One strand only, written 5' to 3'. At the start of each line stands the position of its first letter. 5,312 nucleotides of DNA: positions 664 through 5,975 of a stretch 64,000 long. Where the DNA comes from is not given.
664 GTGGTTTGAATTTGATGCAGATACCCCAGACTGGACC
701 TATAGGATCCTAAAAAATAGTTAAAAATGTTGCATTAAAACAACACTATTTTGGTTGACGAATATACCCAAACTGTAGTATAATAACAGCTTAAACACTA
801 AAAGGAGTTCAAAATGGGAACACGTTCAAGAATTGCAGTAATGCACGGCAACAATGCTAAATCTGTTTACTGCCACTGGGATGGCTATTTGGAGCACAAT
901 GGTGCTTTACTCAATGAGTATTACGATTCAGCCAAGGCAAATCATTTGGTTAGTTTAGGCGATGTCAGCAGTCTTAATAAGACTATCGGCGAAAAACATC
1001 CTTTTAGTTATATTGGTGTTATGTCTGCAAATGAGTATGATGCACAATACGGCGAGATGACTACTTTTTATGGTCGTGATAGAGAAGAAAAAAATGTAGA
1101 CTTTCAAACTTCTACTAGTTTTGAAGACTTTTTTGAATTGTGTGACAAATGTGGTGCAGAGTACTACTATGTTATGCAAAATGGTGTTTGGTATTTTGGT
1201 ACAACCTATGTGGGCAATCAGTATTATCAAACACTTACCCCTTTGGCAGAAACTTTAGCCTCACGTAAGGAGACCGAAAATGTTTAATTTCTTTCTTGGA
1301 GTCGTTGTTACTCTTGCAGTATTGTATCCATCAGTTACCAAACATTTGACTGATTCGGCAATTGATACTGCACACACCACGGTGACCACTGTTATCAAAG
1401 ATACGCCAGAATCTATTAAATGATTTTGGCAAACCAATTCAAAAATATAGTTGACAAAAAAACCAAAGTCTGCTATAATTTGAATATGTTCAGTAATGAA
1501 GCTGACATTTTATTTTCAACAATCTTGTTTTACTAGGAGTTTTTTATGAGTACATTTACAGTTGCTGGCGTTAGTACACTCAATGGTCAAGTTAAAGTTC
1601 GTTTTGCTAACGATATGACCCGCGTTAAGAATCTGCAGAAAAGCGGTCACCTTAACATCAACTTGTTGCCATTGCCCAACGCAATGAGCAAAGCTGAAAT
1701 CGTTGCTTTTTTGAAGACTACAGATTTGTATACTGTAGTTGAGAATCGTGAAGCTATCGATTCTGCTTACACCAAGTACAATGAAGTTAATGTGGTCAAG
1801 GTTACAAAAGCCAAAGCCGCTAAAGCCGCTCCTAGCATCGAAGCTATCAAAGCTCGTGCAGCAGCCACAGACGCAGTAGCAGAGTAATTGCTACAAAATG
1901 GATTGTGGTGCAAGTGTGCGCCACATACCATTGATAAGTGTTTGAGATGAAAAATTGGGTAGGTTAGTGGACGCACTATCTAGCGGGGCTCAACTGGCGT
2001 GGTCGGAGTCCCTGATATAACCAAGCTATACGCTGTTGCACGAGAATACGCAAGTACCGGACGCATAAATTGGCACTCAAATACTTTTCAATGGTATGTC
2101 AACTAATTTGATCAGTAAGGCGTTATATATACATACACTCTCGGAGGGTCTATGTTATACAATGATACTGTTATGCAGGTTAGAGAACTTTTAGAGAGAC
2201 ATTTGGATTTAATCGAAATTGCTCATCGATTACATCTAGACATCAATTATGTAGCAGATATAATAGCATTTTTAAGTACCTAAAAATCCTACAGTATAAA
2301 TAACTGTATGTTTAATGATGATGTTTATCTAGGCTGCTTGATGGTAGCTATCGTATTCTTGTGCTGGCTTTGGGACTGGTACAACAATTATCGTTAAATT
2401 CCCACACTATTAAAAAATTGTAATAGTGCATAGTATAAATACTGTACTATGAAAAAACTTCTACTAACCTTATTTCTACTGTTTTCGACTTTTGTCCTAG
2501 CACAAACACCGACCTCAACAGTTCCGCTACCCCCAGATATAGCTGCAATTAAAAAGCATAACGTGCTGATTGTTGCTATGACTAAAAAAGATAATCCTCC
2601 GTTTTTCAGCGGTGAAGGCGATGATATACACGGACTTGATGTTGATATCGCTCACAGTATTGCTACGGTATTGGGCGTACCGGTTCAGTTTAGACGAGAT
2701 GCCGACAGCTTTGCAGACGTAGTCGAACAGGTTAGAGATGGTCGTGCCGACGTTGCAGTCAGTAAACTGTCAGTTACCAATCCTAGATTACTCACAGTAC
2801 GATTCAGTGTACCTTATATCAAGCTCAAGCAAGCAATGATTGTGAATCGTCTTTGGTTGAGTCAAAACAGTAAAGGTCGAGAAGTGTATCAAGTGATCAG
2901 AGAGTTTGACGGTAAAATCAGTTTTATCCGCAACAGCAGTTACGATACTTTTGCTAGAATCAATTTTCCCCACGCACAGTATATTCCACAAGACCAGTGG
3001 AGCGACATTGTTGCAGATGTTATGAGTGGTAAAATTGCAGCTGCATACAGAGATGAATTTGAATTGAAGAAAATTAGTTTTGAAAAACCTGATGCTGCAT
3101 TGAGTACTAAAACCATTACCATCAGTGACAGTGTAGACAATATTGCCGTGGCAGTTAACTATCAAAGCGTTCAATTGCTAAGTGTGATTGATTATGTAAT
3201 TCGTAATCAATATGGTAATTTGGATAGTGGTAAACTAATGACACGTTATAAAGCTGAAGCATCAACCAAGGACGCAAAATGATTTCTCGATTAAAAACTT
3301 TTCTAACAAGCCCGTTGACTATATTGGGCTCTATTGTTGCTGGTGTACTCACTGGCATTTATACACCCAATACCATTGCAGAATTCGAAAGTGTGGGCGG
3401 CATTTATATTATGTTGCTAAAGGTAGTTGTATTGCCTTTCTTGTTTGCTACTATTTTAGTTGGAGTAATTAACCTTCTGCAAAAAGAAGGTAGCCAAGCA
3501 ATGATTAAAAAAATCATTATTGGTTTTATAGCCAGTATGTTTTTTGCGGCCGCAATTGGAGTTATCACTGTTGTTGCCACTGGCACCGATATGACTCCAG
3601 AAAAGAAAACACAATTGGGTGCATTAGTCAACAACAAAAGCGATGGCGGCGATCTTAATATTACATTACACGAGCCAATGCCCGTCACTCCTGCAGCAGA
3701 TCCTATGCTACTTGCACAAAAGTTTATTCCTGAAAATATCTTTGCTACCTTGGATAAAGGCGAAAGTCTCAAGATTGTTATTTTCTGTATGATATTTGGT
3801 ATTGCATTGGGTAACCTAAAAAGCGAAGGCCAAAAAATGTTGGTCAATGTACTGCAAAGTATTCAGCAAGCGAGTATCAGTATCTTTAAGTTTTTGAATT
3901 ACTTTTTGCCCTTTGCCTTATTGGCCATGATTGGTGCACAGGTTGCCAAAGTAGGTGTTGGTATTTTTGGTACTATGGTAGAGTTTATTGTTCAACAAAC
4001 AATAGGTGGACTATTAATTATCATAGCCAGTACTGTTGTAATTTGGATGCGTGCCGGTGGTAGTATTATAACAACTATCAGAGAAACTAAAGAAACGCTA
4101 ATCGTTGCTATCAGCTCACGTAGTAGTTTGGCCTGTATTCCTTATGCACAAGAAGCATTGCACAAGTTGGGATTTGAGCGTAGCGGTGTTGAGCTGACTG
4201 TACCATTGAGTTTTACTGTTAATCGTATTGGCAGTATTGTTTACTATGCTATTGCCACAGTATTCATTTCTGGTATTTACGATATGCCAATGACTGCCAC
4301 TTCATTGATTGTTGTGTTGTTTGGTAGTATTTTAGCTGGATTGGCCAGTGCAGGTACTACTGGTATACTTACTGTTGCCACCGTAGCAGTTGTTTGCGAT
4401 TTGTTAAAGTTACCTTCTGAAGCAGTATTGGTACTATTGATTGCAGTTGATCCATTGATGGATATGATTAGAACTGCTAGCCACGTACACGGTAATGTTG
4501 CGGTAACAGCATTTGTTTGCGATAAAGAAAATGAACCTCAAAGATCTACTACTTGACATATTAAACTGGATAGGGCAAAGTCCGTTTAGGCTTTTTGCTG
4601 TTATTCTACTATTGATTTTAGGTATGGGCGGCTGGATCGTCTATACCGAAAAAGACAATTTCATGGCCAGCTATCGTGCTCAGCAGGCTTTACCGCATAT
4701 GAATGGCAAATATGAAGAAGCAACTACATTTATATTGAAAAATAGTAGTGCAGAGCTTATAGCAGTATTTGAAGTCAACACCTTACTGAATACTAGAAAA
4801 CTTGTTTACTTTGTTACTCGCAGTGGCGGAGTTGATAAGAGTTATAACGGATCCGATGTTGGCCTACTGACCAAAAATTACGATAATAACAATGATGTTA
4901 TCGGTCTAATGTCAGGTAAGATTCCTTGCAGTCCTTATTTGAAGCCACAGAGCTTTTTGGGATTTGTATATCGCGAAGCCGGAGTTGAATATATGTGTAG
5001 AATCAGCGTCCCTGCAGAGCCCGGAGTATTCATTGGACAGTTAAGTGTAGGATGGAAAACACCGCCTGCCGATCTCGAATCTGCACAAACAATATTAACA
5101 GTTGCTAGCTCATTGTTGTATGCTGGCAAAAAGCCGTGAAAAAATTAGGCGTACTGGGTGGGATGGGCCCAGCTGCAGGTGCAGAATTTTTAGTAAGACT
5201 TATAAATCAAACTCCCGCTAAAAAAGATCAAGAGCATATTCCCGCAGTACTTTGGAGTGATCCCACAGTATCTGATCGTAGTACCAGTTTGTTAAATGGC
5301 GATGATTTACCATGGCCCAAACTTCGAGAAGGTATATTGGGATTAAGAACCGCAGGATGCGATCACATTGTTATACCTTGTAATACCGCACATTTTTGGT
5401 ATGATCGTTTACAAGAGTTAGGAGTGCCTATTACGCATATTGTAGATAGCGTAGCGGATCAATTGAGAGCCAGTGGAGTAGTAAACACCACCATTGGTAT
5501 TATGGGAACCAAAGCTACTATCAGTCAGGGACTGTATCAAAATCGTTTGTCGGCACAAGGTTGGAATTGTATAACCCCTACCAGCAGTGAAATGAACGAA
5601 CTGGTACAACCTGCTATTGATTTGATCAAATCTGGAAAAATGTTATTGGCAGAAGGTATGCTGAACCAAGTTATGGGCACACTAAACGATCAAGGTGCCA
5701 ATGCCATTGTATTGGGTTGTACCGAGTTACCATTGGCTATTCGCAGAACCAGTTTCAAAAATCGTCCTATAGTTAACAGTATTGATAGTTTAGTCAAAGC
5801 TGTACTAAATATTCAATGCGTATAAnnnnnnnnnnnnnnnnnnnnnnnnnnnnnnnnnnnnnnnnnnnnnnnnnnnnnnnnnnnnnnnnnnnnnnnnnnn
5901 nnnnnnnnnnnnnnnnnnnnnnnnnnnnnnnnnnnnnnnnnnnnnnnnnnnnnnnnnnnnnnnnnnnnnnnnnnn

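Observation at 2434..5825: Late operon coupling amino-acid sensing/uptake and an Asp/Glu racemase to a holin-T-like protein: candidate D-amino-acid lysis-timing system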

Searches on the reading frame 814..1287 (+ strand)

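Call 3: search_protein_families(library=pfam, proteins=[window:814-1287:+], max_evalue=0.01)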
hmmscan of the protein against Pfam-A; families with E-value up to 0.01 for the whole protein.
window:814-1287:+ (157 aa): 0 families

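Call 9: search_protein_families(library=phrogs, proteins=[window:814-1287:+], max_evalue=0.01)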
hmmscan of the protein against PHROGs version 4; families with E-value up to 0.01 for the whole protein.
window:814-1287:+ (157 aa): 2 families
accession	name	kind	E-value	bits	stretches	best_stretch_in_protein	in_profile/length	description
phrog_1987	-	unknown function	1.1e-26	94.7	1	1-129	1-115/128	-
phrog_23089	-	unknown function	1.3e-16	62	1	1-131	1-115/239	-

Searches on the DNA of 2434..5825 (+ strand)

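Call 6: search_dna_similar(query=window:2434-5825:+, collection=phages, mode=distant, max_rows=25)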
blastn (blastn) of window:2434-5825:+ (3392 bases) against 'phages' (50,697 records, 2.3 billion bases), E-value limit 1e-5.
No match.

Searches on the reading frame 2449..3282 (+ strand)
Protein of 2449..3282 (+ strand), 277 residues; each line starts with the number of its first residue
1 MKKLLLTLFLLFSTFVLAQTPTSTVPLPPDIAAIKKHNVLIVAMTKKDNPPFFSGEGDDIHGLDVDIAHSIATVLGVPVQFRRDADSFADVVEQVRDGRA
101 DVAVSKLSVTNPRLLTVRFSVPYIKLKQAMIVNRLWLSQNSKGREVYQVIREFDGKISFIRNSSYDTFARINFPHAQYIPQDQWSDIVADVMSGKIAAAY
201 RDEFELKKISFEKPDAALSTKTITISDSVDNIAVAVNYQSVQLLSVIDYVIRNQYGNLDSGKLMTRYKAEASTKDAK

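Call 3: search_protein_families(library=pfam, proteins=[window:2449-3282:+], max_evalue=0.01)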
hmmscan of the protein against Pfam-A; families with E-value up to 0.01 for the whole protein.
window:2449-3282:+ (277 aa): 2 families
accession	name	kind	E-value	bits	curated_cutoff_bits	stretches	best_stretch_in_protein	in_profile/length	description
PF00497.25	SBP_bac_3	-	8.2e-17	61.6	26.4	1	42-134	2-92/132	Bacterial extracellular solute-binding proteins, family 3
PF10613.14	Lig_chan-Glu_bd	-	2.2e-05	24.9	30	1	81-132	49-111/115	Ligated ion channel L-glutamate- and glycine-binding site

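Call 9: search_protein_families(library=phrogs, proteins=[window:2449-3282:+], max_evalue=0.01)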
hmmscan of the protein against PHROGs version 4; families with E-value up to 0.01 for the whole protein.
window:2449-3282:+ (277 aa): 1 family
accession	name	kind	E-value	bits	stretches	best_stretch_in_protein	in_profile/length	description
phrog_10776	-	unknown function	2.6e-18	66.8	1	1-250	25-254/674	-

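Call 50: search_protein_families(library=ncbifam, proteins=[window:2449-3282:+], max_evalue=0.001)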
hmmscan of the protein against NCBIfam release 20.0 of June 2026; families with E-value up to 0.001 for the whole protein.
window:2449-3282:+ (277 aa): 7 families
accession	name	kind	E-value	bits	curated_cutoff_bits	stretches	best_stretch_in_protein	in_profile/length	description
TIGR01096.1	3A0103s03R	subfamily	1e-13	51.4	256.35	1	35-253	22-235/250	lysine/arginine/ornithine ABC transporter substrate-binding protein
NF008112.0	PRK10859.1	equivalog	1.8e-10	39.9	354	1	5-216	10-216/483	membrane-bound lytic murein transglycosylase MltF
NF008426.0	PRK11260.1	equivalog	4.1e-08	32.8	312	1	31-254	34-246/266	cystine ABC transporter substrate-binding protein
NF052427.1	StpK7MSMEG_1200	equivalog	1.6e-07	30.2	900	1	32-124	356-445/601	serine/threonine protein kinase StpK7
NF041764.1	ArtI_Ecoli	equivalog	4e-06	26.4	522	1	45-205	27-177/243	arginine ABC transporter substrate-binding protein ArtI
TIGR04262.1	orph_peri_GRRM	subfamily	6.7e-06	25.6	190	1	43-207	5-164/257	extracellular substrate binding-like orphan protein GrrP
NF007029.0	PRK09495.1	equivalog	6.1e-05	22.9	303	1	32-133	19-117/248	glutamine ABC transporter substrate-binding protein GlnH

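Call 83: search_solved_structures(query=window:2449-3279:+, max_evalue=0.001, show_alignments=0)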
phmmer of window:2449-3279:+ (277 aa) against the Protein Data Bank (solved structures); distinct sequences matched with E-value up to 0.001: 35.
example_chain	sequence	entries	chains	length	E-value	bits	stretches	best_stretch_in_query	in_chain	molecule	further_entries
4i62_A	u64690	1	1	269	9.9e-17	64.7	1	1-259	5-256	Amino acid ABC transporter, periplasmic amino acid-binding protein, putative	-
4h5f_A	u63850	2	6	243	8.3e-15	58.4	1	31-253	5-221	Amino acid ABC superfamily ATP binding cassette transporter, binding protein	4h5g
4zv1_A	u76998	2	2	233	1e-10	45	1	45-244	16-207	AncQR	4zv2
6svf_A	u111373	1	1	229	1.1e-09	41.6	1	33-253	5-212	Amino acid ABC transporter, periplasmic amino acid-binding protein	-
4prs_A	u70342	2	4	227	1.5e-09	41.2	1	33-253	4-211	ABC-type transporter, periplasmic subunit family 3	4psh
6ggv_A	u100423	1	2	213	1.6e-09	41.1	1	33-252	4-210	Amino acid ABC transporter, periplasmic amino acid-binding protein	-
6ggp_A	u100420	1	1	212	1.7e-09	41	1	33-252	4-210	Amino acid ABC transporter, periplasmic amino acid-binding protein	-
4ymx_A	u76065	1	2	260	4e-09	39.8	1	15-254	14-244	ABC-type amino acid transport system, periplasmic component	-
8cq4_A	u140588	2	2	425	4.7e-09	39.6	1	38-193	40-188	Bifunctional cyclohexadienyl dehydratase/chorismate mutase from Janthinobacterium sp. HH01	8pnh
6q3u_A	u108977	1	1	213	1.2e-08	38.2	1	33-252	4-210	Amino acid ABC transporter, periplasmic amino acid-binding protein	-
5tuj_C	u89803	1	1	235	9e-08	35.4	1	35-203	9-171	Ancestral protein CDT-Anc1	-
5t0w_A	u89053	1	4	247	1e-07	35.2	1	35-203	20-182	AncCDT-1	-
6y16_A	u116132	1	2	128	1e-06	31.9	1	33-124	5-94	Amino acid ABC transporter, periplasmic amino acid-binding protein,Amino acid ABC transpor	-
6gpc_A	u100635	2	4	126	1.1e-06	31.8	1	33-124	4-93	Amino acid ABC transporter, periplasmic amino acid-binding protein,Amino acid ABC transpor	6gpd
6h30_A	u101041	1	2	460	1.6e-06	31.3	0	35-125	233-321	Glutamine ABC transporter permease and substrate binding protein protein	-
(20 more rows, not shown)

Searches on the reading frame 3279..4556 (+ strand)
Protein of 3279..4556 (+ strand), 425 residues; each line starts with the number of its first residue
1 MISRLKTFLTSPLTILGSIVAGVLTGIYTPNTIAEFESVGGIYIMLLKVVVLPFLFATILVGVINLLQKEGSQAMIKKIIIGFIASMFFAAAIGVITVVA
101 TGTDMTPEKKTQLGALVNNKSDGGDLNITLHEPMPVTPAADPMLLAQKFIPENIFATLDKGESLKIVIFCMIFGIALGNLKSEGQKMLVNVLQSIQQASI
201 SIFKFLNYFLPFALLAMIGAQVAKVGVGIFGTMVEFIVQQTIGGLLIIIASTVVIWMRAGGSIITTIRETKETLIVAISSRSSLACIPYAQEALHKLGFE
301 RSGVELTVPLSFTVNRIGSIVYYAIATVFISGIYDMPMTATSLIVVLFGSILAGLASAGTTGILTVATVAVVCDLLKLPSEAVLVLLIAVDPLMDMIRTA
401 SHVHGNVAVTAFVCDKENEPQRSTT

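Call 3: search_protein_families(library=pfam, proteins=[window:3279-4556:+], max_evalue=0.01)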
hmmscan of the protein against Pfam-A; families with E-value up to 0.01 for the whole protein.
window:3279-4556:+ (425 aa): 1 family
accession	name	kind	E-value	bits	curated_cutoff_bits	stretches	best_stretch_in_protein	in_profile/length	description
PF00375.23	SDF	-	3.7e-65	220.9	27.9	1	14-413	4-384/387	Sodium:dicarboxylate symporter family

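Call 9: search_protein_families(library=phrogs, proteins=[window:3279-4556:+], max_evalue=0.01)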
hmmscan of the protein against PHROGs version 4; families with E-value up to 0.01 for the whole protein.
window:3279-4556:+ (425 aa): 2 families
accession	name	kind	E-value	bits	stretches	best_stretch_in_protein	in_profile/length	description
phrog_16930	-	unknown function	7.8e-34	118.5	1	15-415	21-415/434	-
phrog_29909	-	unknown function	2.2e-12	48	1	233-413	33-214/231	-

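Call 50: search_protein_families(library=ncbifam, proteins=[window:3279-4556:+], max_evalue=0.001)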
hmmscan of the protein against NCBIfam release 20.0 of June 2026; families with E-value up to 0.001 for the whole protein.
window:3279-4556:+ (425 aa): 4 families
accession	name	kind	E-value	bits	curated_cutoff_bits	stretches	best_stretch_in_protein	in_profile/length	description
NF002461.0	PRK01663.1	subfamily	4.8e-34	118.1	513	1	14-420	12-405/428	C4-dicarboxylate transporter DctA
NF009587.0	PRK13027.1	subfamily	5.7e-30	104.5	570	1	15-419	13-405/442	C4-dicarboxylate transporter DctA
NF008440.0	PRK11283.1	equivalog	1.7e-28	99.6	638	1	37-413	42-408/437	glutamate/aspartate:proton symporter GltP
NF010151.0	PRK13628.1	equivalog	3.4e-15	56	308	1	15-419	20-403/407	serine/threonine transporter SstT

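Call 76: search_dna_similar(query=window:3279-4556:+, collection=phages, mode=protein, max_evalue=0.00001, max_rows=20)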
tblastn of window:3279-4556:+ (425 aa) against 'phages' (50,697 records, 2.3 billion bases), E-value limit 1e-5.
Records with a match: 26; places in all: 28; records where one place covers at least 80% of the query: 19.
Best place of each record, by identity: <60% 26.
By first word of the organism name: Acinetobacter 10; Salmonella 8; Bacteriophage 3; Escherichia 2; Enterococcus 2; Staphylococcus 1.
By host as written in the record: - 14; Homo sapiens 5; Salmonella enterica subsp. enterica serovar Kentucky 3; Escherichia coli O157:H7 ATCC 43895 2; Staphylococcus aureus 1; Enterococcus faecalis 1.
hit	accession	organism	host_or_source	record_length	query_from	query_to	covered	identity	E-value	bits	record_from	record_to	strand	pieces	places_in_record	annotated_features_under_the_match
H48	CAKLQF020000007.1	Acinetobacter phage MD-2021a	not known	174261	31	407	89%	28.1%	1e-11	73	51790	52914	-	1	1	ydjN: sodium:dicarboxylate symporter YdjN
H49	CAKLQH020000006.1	Acinetobacter phage MD-2021a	not known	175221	31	407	89%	28.1%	1e-11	73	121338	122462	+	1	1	ydjN: sodium:dicarboxylate symporter YdjN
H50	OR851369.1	Salmonella phage S.Kent 1-2-1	Salmonella enterica subsp. enterica ...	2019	5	422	98%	24.8%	9e-21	100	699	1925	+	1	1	record has no annotation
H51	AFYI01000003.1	Salmonella enterica subsp. enterica serovar Infantis str. ...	Homo sapiens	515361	5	422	98%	24.8%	2e-20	100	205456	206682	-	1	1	aerobic C4-dicarboxylate transport protein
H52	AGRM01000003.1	Salmonella enterica subsp. houtenae str. ATCC BAA-1581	Homo sapiens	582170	5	422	98%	24.8%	2e-20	100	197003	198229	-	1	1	aerobic C4-dicarboxylate transport protein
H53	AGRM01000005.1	Salmonella enterica subsp. houtenae str. ATCC BAA-1581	Homo sapiens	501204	15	422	96%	24.8%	2e-20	100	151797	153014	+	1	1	proton/sodium-glutamate symport protein GltT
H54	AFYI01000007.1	Salmonella enterica subsp. enterica serovar Infantis str. ...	Homo sapiens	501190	15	422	96%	24.8%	2e-20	100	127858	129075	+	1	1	proton/sodium-glutamate symport protein GltT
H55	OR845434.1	Escherichia phage ECO95 1-6-1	Escherichia coli O157:H7 ATCC 43895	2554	15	422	96%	24.6%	1e-20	100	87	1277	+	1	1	record has no annotation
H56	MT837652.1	Bacteriophage sp.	human fecal samples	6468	6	421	98%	23.9%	4e-17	90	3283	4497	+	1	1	record has no annotation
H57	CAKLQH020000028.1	Acinetobacter phage MD-2021a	not known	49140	18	424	96%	24.3%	4e-21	102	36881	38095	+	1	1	sodium: sodium:dicarboxylate symporter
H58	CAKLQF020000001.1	Acinetobacter phage MD-2021a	not known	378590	18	424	96%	24.3%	5e-21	102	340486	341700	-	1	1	sodium: sodium:dicarboxylate symporter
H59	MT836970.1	Bacteriophage sp.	human fecal samples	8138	18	415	94%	24.4%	3e-15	84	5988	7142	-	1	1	record has no annotation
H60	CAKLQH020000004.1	Acinetobacter phage MD-2021a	not known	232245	18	419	95%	23.9%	3e-17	90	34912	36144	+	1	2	dctA_1: C4-dicarboxylate transport protein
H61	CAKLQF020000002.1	Acinetobacter phage MD-2021a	not known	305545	18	419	95%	23.9%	3e-17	90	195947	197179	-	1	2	dctA_2: C4-dicarboxylate transport protein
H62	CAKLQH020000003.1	Acinetobacter phage MD-2021a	not known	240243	42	417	88%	24.6%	9e-13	76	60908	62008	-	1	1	gltP_1: glutamate/aspartate:proton symporter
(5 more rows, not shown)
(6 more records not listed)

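Call 78: find_related_loci(query=window:3279-4556:+, collection=viral_contigs, flank=4000)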
Query window:3279-4556:+ (425 aa) in viral_contigs; peptide patterns used: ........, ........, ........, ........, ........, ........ (x = any residue, [..] = any of these).
19 stretches matched a pattern; 3 encode a relative of the query (tblastn E <= 1e-3); 3 distinct loci.
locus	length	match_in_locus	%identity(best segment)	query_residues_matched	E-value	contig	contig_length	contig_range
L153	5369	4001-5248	73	4-419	0e+0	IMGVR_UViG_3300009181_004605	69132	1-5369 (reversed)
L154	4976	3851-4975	71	4-378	0e+0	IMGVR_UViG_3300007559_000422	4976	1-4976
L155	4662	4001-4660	70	5-224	1e-95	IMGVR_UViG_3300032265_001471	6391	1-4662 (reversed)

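Call 80: search_solved_structures(query=window:3279-4553:+, max_evalue=0.00001, show_alignments=2)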
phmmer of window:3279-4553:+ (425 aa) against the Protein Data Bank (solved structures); distinct sequences matched with E-value up to 0.00001: 45.
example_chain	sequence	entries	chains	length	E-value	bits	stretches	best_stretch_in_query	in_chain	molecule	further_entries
9bgz_A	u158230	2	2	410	1.4e-32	116.7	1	16-424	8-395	Aspartate transporter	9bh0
9bgy_A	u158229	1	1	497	3.3e-32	115.5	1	16-424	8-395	Aspartate transporter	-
6xwn_A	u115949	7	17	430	1.7e-25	93.4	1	32-421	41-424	Proton/glutamate symporter, SDF family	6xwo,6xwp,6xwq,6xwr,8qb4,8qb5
4ky0_A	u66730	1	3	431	1.7e-25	93.4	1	32-421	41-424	Proton/glutamate symporter, SDF family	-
7ngh_A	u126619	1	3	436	1.8e-25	93.4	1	32-421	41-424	Proton/glutamate symporter, SDF family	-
5dwy_A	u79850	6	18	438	1.8e-25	93.3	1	32-421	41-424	Proton/glutamate symporter, SDF family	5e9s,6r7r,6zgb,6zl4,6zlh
6wzb_A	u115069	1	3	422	2.9e-24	89.4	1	15-417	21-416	Glutamate transporter homolog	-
7rcp_A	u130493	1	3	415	3.4e-24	89.1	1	15-415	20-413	Glutamate transporter homolog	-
8afa_A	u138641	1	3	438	3.4e-24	89.1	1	32-421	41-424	Proton/glutamate symporter, SDF family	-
3v8g_A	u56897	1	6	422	3.6e-24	89.1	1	15-417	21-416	sodium-coupled L-aspartate transporter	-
3kbc_A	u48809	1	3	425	3.7e-24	89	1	15-422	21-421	425aa long hypothetical proton glutamate symport protein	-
3v8f_A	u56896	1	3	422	4.1e-24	88.9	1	15-417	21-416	sodium-coupled L-aspartate transporter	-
6bat_A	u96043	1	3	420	4.5e-24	88.7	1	15-417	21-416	Glutamate transporter homolog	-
5cfy_A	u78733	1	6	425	4.9e-24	88.6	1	15-422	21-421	425aa long hypothetical proton glutamate symport protein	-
6x01_A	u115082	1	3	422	5.1e-24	88.6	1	15-417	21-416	Glutamate transporter homolog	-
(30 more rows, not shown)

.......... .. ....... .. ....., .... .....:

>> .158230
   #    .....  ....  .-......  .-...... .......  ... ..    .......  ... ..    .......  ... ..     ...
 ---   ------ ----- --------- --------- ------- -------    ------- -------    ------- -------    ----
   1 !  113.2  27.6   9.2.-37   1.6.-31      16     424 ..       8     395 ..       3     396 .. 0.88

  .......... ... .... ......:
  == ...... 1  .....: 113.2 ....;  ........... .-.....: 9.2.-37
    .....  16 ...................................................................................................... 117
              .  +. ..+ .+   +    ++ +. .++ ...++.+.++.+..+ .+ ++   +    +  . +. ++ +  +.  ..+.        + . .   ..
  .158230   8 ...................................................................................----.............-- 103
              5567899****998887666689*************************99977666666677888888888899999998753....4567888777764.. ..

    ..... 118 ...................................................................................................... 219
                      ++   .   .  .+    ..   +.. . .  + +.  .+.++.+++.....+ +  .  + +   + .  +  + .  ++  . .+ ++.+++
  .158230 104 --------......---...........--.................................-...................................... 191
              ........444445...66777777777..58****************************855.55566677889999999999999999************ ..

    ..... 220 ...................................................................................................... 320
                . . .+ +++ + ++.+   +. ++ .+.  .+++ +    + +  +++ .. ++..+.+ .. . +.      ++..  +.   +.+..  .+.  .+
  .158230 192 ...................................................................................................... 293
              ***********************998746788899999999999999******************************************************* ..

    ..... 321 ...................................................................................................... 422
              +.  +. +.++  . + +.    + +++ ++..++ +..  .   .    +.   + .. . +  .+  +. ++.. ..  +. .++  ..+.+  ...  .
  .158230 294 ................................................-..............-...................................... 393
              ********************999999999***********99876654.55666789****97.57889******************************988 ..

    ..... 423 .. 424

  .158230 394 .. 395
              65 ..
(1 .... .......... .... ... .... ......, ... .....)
